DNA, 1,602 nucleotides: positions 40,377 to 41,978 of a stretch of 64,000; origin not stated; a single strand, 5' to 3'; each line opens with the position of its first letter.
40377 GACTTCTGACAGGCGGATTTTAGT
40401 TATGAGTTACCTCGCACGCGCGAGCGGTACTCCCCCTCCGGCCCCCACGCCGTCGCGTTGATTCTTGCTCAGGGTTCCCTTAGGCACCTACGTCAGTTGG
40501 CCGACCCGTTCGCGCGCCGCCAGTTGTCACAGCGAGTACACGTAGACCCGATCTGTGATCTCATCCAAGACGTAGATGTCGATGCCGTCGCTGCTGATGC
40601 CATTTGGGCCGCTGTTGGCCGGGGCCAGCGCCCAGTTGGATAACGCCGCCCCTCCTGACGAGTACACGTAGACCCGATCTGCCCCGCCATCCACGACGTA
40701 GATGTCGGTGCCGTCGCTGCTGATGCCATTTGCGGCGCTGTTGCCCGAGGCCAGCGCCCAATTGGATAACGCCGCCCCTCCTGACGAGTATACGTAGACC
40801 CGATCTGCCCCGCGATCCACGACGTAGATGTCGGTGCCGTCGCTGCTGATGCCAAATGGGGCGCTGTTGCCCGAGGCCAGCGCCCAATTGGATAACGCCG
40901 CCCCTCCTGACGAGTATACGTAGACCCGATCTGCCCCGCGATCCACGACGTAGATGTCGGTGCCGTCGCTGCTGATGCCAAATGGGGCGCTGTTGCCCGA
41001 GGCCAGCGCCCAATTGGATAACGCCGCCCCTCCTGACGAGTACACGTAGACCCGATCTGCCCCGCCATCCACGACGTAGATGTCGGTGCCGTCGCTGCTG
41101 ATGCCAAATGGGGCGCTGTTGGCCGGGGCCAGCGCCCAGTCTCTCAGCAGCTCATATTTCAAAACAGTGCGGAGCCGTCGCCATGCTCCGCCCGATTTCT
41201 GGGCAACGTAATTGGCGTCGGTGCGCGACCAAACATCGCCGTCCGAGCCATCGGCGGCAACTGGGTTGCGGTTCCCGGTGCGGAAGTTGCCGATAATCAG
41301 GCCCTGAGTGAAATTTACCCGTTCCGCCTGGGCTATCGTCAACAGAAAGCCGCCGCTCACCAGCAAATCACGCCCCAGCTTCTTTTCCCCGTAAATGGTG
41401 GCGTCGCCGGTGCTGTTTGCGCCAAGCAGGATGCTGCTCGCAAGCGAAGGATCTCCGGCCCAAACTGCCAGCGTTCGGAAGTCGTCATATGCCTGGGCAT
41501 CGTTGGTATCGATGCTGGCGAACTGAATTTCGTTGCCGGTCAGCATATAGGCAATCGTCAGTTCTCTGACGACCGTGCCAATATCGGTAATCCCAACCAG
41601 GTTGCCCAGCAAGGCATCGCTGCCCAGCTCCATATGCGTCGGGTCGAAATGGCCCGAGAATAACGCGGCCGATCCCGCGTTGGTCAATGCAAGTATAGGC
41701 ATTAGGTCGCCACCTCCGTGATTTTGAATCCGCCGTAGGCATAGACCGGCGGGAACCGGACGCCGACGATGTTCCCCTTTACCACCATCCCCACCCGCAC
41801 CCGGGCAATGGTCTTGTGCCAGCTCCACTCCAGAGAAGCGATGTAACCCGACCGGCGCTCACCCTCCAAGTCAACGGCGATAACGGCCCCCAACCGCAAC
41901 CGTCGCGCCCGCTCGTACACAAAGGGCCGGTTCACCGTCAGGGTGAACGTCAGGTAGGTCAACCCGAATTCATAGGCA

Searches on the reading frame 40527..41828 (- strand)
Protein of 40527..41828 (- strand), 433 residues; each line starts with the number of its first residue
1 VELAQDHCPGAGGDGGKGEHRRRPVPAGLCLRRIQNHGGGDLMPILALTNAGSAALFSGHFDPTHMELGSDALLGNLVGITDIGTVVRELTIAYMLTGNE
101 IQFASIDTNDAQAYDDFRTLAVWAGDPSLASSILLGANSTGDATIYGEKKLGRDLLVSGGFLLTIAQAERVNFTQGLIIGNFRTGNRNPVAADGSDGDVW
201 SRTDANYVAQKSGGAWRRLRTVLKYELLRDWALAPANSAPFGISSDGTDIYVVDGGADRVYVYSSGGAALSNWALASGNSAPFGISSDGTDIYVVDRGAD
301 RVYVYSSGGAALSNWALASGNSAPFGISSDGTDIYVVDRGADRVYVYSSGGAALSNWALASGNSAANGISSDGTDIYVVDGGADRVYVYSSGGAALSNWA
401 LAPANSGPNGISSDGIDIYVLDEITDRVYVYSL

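Call 31: search_protein_families(library=pfam, proteins=[window:40527-41828:-], max_evalue=0.001)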
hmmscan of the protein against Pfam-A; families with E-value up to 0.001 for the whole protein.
window:40527-41828:- (433 aa): 2 families
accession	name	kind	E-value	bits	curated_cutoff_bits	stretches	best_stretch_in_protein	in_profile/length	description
PF10282.15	Lactonase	-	4.3e-08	33.2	21.7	0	369-432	150-219/344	Lactonase, 7-bladed beta-propeller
PF01731.26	Arylesterase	-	6.1e-05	23.6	21.3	0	357-390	47-82/86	Arylesterase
